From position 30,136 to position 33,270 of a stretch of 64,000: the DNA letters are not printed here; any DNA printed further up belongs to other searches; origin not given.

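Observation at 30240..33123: WecA/MraY-family phosphotransferase fused to a CapD/PglF-like module with a degenerate dehydratase domain and Ala/Pro-rich tail, preceded by a direct-repeat operator-like element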

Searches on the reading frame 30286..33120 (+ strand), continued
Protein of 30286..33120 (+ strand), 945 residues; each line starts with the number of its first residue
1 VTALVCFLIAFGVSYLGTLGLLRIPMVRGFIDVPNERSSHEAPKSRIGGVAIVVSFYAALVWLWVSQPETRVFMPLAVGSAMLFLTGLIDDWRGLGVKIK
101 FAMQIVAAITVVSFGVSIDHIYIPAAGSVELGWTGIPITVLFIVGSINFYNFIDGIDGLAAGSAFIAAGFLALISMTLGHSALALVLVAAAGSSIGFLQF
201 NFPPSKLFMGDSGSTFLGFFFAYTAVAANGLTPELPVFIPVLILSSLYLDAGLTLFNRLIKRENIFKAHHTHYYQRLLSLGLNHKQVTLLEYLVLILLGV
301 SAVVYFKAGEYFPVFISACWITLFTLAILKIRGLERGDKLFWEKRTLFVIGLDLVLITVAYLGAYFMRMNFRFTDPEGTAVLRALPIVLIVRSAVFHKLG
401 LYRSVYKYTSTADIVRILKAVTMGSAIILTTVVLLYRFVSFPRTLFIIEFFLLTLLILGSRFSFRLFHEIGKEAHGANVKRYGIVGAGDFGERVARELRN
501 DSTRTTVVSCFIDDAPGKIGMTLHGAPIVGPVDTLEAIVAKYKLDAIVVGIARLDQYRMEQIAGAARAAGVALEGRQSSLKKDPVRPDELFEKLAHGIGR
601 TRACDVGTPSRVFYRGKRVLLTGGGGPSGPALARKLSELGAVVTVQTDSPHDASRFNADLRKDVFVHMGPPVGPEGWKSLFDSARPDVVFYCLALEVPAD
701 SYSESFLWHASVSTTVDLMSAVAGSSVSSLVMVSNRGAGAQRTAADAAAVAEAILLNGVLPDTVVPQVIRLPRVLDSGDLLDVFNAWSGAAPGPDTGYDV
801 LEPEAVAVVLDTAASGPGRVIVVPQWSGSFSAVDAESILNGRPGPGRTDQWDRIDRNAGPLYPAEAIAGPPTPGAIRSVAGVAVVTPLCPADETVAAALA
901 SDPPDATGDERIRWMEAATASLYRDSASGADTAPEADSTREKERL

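Call 46: find_encoding_contigs(protein=P0006, flank=6000, max_places=2)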
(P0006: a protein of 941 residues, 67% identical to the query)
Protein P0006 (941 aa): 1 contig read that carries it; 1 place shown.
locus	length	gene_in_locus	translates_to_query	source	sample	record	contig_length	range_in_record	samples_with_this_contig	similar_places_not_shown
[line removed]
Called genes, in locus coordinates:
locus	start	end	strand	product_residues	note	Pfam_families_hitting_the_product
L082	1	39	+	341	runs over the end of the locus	PF00483:NTP_transferase, PF25084:LbH_EIF2B (weak), PF25087:GMPPB_C (weak)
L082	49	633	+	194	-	PF13580:SIS_2, PF01380:SIS (weak)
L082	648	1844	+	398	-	PF13477:Glyco_trans_4_2, PF13439:Glyco_transf_4, PF13579:Glyco_trans_4_4, PF20706:GT4-conflict, PF00534:Glycos_transf_1, PF13692:Glyco_trans_1_4, PF13524:Glyco_trans_1_2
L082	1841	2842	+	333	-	PF01073:3Beta_HSD, PF01370:Epimerase, PF04321:RmlD_sub_bind, PF05368:NmrA (weak), PF16363:GDP_Man_Dehyd, PF13460:NAD_binding_10, PF02719:Polysacc_synt_2 (weak), PF07993:NAD_binding_4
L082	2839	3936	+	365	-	PF13692:Glyco_trans_1_4, PF00534:Glycos_transf_1, PF13524:Glyco_trans_1_2 (weak)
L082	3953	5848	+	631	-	PF13522:GATase_6, PF13537:GATase_7, PF00733:Asn_synthase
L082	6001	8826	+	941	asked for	PF00953:Glycos_transf_4, PF13727:CoA_binding_3, PF01370:Epimerase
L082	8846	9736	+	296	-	PF01040:UbiA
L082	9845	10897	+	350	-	PF04015:DUF362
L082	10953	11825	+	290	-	PF00288:GHMP_kinases_N, PF08544:GHMP_kinases_C (weak)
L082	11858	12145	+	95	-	PF04026:SpoVG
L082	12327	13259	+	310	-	PF13793:Pribosyltran_N, PF00156:Pribosyltran, PF14572:Pribosyl_synth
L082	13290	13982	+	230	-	PF01386:Ribosomal_L25p, PF14693:Ribosomal_TL5_C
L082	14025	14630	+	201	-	PF01195:Pept_tRNA_hydro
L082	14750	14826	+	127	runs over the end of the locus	PF01250:Ribosomal_S6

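Call 60: search_protein_representatives(alignment_id=A1)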
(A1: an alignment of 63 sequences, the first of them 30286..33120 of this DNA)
Query: 63 sequences, 929 profile positions. Proteins with E-value up to 0.001 (for the whole library): 58568; up to 1e-10: 36536; up to 1e-30: 13100. The best 150 are listed.
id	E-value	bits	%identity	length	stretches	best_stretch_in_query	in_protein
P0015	0.0e+00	1398.7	-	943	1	1-919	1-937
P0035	0.0e+00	1396.1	-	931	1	1-924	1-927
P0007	0.0e+00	1391.3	-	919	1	27-925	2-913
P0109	0.0e+00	1355.6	-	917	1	1-925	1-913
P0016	0.0e+00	1168.3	-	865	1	1-673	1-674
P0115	0.0e+00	1106.1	-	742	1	177-922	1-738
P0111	0.0e+00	1023.9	-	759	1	154-920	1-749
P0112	4.8e-292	988.1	-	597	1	1-596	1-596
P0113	1.4e-275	933.6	-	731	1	243-924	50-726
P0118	1.3e-264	897.3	-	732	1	209-916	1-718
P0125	6.2e-252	855.4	-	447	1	1-447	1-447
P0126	1.0e-200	685.9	-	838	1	1-753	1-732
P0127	5.6e-199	680.1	-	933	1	4-816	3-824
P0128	8.7e-195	666.2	-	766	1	1-555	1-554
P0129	1.2e-192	659.1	-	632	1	1-573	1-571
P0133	5.5e-141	488.2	-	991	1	5-841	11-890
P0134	4.9e-135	468.5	-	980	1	3-838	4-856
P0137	3.4e-123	429.3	-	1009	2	8-327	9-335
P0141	8.9e-118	411.4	-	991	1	8-837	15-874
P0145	9.3e-113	394.8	-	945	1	26-892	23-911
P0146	7.3e-111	388.5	-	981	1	1-837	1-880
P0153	1.4e-101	357.7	-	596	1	1-579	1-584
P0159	1.3e-95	338.0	-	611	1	1-573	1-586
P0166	8.4e-94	332.0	-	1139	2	9-321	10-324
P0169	3.4e-93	330.0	-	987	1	1-839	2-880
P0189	1.1e-88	315.2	-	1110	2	3-577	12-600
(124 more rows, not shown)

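Call 61: search_protein_families(library=pfam, proteins=[P0133, P0134, P0141, P0146, P0169, P0137, P0166, P0189, P0153, P0127], max_evalue=0.0001)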
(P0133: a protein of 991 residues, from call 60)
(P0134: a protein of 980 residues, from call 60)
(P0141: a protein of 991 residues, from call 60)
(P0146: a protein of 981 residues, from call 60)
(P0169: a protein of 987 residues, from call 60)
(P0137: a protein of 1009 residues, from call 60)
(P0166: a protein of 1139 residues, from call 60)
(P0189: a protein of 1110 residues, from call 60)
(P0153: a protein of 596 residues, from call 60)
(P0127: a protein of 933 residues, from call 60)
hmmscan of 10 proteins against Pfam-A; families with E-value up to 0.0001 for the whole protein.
P0133 (991 aa): 12 families
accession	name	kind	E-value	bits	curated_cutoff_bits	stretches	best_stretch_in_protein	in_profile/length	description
PF02719.21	Polysacc_synt_2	-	4.6e-120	400.7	20.2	1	653-935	1-291/293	Polysaccharide biosynthesis protein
PF00953.26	Glycos_transf_4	-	4.5e-37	127.9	27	1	86-245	3-158/160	Glycosyl transferase family 4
PF01370.27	Epimerase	-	4.1e-26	92.3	20.9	1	653-870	1-236/240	NAD dependent epimerase/dehydratase family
PF16363.11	GDP_Man_Dehyd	-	7.2e-18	65.6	27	1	654-883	1-257/332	GDP-mannose 4,6 dehydratase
PF13727.12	CoA_binding_3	-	1.5e-15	58.1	25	1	419-607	3-174/175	CoA-binding domain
PF04321.23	RmlD_sub_bind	-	3.7e-15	56.2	27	1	652-822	2-157/287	RmlD substrate binding domain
PF01073.25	3Beta_HSD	-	1.7e-10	40.9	22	1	654-782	1-122/280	3-beta hydroxysteroid dehydrogenase/isomerase family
PF08659.16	KR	-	4.8e-08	33.6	22.6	1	653-775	3-135/180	KR domain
PF13460.12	NAD_binding_10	-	1e-07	32.4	27.2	1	657-816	1-146/184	NAD(P)H-binding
PF07993.18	NAD_binding_4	-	1.3e-07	31.5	20.1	0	655-782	1-142/258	Male sterility protein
PF00106.31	adh_short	-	1.7e-06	28.1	26.6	1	651-725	1-72/195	short chain dehydrogenase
PF03435.24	Sacchrp_dh_NADP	-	6.7e-05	23.7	25.1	0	513-564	1-53/129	Saccharopine dehydrogenase NADP binding domain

P0134 (980 aa): 10 families
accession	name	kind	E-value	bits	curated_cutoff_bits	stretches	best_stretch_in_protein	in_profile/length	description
PF02719.21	Polysacc_synt_2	-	1e-102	343.7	20.2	1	622-904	1-291/293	Polysaccharide biosynthesis protein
PF00953.26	Glycos_transf_4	-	2.2e-32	112.7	27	1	80-226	3-158/160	Glycosyl transferase family 4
PF01370.27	Epimerase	-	2.7e-23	83.1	20.9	1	622-833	1-227/240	NAD dependent epimerase/dehydratase family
PF13727.12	CoA_binding_3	-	1.3e-14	55.1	25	1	396-570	2-170/175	CoA-binding domain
PF04321.23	RmlD_sub_bind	-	1.6e-13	50.8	27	1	622-808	3-175/287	RmlD substrate binding domain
PF16363.11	GDP_Man_Dehyd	-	1.1e-12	48.5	27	1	623-787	1-185/332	GDP-mannose 4,6 dehydratase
PF01073.25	3Beta_HSD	-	4.9e-08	32.8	22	1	623-757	1-128/280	3-beta hydroxysteroid dehydrogenase/isomerase family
PF07993.18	NAD_binding_4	-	1.7e-05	24.6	20.1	0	624-750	1-141/258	Male sterility protein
PF08659.16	KR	-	5e-05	23.7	22.6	0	621-710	2-97/180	KR domain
PF13460.12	NAD_binding_10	-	6.5e-05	23.3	27.2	1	626-757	1-119/184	NAD(P)H-binding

P0141 (991 aa): 7 families
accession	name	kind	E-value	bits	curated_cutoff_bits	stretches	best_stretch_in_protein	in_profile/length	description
PF02719.21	Polysacc_synt_2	-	8.2e-111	370.3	20.2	1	642-922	1-290/293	Polysaccharide biosynthesis protein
PF00953.26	Glycos_transf_4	-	1.4e-33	116.6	27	1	84-237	2-158/160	Glycosyl transferase family 4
PF01370.27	Epimerase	-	1.6e-20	74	20.9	1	642-860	1-238/240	NAD dependent epimerase/dehydratase family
PF13727.12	CoA_binding_3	-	4.5e-17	63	25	1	440-594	22-172/175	CoA-binding domain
PF16363.11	GDP_Man_Dehyd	-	7.1e-13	49.1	27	1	643-766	1-130/332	GDP-mannose 4,6 dehydratase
PF04321.23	RmlD_sub_bind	-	1.5e-12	47.7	27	1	641-829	2-177/287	RmlD substrate binding domain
PF01073.25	3Beta_HSD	-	4.8e-06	26.2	22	1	643-771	1-122/280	3-beta hydroxysteroid dehydrogenase/isomerase family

P0146 (981 aa): 11 families
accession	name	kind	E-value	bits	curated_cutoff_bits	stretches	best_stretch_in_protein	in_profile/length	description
PF02719.21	Polysacc_synt_2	-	1.4e-112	376.2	20.2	1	647-928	1-291/293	Polysaccharide biosynthesis protein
PF00953.26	Glycos_transf_4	-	4.3e-36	124.7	27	1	77-230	3-159/160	Glycosyl transferase family 4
PF01370.27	Epimerase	-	5.9e-28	98.3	20.9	1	647-855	1-224/240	NAD dependent epimerase/dehydratase family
PF16363.11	GDP_Man_Dehyd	-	8e-17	62.1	27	1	648-850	1-231/332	GDP-mannose 4,6 dehydratase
PF04321.23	RmlD_sub_bind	-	1.9e-15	57.2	27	1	646-833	2-175/287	RmlD substrate binding domain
PF13727.12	CoA_binding_3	-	2.3e-15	57.5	25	1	411-598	2-170/175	CoA-binding domain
PF01073.25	3Beta_HSD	-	1.1e-12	48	22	1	648-779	1-125/280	3-beta hydroxysteroid dehydrogenase/isomerase family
PF13460.12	NAD_binding_10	-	3.6e-09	37.2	27.2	1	651-805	1-131/184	NAD(P)H-binding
PF08659.16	KR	-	2.6e-06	27.9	22.6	1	646-744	2-106/180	KR domain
PF07993.18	NAD_binding_4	-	2e-05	24.3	20.1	0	782-813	179-210/258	Male sterility protein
PF05368.20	NmrA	-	3.6e-05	24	27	1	645-838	3-181/298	NmrA-like family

P0169 (987 aa): 9 families
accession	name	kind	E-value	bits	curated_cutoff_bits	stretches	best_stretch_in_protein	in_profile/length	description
PF02719.21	Polysacc_synt_2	-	5.1e-105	351.3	20.2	1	642-929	1-292/293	Polysaccharide biosynthesis protein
PF00953.26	Glycos_transf_4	-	8.2e-30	104.3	27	1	78-228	2-158/160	Glycosyl transferase family 4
PF01370.27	Epimerase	-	3.2e-23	82.8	20.9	1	642-856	1-227/240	NAD dependent epimerase/dehydratase family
PF16363.11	GDP_Man_Dehyd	-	1e-13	51.9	27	1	643-767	1-131/332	GDP-mannose 4,6 dehydratase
PF04321.23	RmlD_sub_bind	-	2.4e-13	50.3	27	1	642-767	3-103/287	RmlD substrate binding domain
PF01073.25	3Beta_HSD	-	1.1e-11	44.7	22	1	643-771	1-122/280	3-beta hydroxysteroid dehydrogenase/isomerase family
PF00106.31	adh_short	-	2.3e-08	34.2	26.6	1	640-772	1-143/195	short chain dehydrogenase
PF13727.12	CoA_binding_3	-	3.6e-08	34.1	25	1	417-597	3-175/175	CoA-binding domain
PF07993.18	NAD_binding_4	-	1e-05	25.2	20.1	1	644-774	1-144/258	Male sterility protein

P0137 (1009 aa): 7 families
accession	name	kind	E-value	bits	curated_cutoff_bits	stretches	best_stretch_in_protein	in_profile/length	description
PF02719.21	Polysacc_synt_2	-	1.2e-80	271.3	20.2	1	672-953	1-291/293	Polysaccharide biosynthesis protein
PF00953.26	Glycos_transf_4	-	7.8e-36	123.9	27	1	80-233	3-159/160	Glycosyl transferase family 4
PF13727.12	CoA_binding_3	-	1.7e-22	80.7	25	1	449-627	3-175/175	CoA-binding domain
PF01370.27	Epimerase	-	4.1e-20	72.7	20.9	1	672-882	1-227/240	NAD dependent epimerase/dehydratase family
PF16363.11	GDP_Man_Dehyd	-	2.9e-10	40.6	27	1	673-796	1-130/332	GDP-mannose 4,6 dehydratase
PF04321.23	RmlD_sub_bind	-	1.8e-09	37.5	27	1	671-817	2-137/287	RmlD substrate binding domain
PF01073.25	3Beta_HSD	-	9.9e-08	31.8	22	1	673-800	1-121/280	3-beta hydroxysteroid dehydrogenase/isomerase family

P0166 (1139 aa): 8 families
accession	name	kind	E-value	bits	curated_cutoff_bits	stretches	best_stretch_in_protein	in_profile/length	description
PF02719.21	Polysacc_synt_2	-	8.2e-111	370.3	20.2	1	805-1087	1-291/293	Polysaccharide biosynthesis protein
PF00953.26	Glycos_transf_4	-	3.7e-30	105.5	27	1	79-232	3-159/160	Glycosyl transferase family 4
PF01370.27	Epimerase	-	1.6e-21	77.2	20.9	1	805-1022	1-237/240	NAD dependent epimerase/dehydratase family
PF04321.23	RmlD_sub_bind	-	3e-15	56.5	27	1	804-992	2-177/287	RmlD substrate binding domain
PF13727.12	CoA_binding_3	-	1.6e-12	48.2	25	1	638-759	62-175/175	CoA-binding domain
PF16363.11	GDP_Man_Dehyd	-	2.1e-12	47.6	27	1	806-928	1-130/332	GDP-mannose 4,6 dehydratase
PF07993.18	NAD_binding_4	-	3.9e-07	29.9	20.1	0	876-934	88-143/258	Male sterility protein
PF01073.25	3Beta_HSD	-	1.7e-06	27.7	22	1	806-934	1-123/280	3-beta hydroxysteroid dehydrogenase/isomerase family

P0189 (1110 aa): 6 families
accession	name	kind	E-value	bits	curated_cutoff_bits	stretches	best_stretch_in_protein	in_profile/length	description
PF02719.21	Polysacc_synt_2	-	2.6e-48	165.2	20.2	1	754-1048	1-290/293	Polysaccharide biosynthesis protein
PF00953.26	Glycos_transf_4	-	9.7e-38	130.1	27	1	80-225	3-159/160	Glycosyl transferase family 4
PF13727.12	CoA_binding_3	-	5.5e-19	69.3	25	2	615-704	81-170/175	CoA-binding domain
PF01370.27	Epimerase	-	1e-11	45.1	20.9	1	754-980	1-229/240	NAD dependent epimerase/dehydratase family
PF16363.11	GDP_Man_Dehyd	-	1e-05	25.6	27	0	806-1045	42-304/332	GDP-mannose 4,6 dehydratase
PF01073.25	3Beta_HSD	-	1.2e-05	25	22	1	755-896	1-122/280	3-beta hydroxysteroid dehydrogenase/isomerase family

P0153 (596 aa): 2 families
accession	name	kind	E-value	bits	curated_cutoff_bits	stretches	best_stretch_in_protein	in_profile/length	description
PF00953.26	Glycos_transf_4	-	3.5e-35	121.8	27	1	71-216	2-158/160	Glycosyl transferase family 4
PF13727.12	CoA_binding_3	-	1.5e-15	58.1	25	1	406-576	4-169/175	CoA-binding domain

P0127 (933 aa): 5 families
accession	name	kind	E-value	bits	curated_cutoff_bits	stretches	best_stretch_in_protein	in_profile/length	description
PF00953.26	Glycos_transf_4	-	3.7e-36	125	27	1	77-230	2-158/160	Glycosyl transferase family 4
PF13727.12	CoA_binding_3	-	1.2e-15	58.4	25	1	426-571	23-164/175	CoA-binding domain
PF01370.27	Epimerase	-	6.9e-08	32.6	20.9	1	622-736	1-114/240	NAD dependent epimerase/dehydratase family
PF02719.21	Polysacc_synt_2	-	6.6e-07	29.2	20.2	1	622-831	1-227/293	Polysaccharide biosynthesis protein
PF04321.23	RmlD_sub_bind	-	2.4e-05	24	27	1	621-736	2-100/287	RmlD substrate binding domain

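Call 64: list_cluster_members(proteins=[P0133, P0134, P0141, P0146, P0169, P0145, P0153, P0159, P0127, P0137])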
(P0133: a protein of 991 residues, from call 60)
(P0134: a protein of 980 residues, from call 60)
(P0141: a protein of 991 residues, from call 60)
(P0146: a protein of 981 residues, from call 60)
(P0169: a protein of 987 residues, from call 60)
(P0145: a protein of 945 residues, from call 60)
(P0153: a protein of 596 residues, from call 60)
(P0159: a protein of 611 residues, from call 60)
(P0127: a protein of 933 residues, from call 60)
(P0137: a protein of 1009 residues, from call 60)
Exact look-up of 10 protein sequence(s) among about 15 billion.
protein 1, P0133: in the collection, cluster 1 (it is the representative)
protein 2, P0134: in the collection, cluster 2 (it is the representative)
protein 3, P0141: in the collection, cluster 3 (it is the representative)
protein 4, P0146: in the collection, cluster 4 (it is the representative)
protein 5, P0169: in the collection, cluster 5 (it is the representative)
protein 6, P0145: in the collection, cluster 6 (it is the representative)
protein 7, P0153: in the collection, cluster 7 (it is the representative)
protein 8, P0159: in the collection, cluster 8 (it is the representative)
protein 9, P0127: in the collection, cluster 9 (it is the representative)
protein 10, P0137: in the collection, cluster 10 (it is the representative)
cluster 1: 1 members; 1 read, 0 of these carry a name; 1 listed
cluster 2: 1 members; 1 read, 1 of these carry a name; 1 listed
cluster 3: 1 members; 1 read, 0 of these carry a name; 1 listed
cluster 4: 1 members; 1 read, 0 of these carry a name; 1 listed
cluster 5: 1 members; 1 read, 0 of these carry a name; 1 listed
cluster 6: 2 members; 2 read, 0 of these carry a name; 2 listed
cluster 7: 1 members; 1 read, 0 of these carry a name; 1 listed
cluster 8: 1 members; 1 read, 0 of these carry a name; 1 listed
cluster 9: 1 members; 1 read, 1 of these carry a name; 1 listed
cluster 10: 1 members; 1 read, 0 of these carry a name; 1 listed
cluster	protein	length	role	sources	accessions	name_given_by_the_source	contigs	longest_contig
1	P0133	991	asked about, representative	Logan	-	-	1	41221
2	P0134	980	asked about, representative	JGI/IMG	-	FlaA1/EpsC-like NDP-sugar epimerase/UDP-N-acetylmuramyl pentapeptide ...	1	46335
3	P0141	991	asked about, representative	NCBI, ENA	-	-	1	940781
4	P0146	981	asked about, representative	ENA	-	-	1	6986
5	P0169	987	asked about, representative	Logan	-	-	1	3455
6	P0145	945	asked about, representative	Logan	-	-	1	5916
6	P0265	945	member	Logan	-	-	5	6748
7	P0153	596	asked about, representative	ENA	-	-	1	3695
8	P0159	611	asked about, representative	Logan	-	-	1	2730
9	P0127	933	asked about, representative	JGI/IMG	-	UDP-GlcNAc:undecaprenyl-phosphate GlcNAc-1-phosphate transferase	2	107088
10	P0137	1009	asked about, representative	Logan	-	-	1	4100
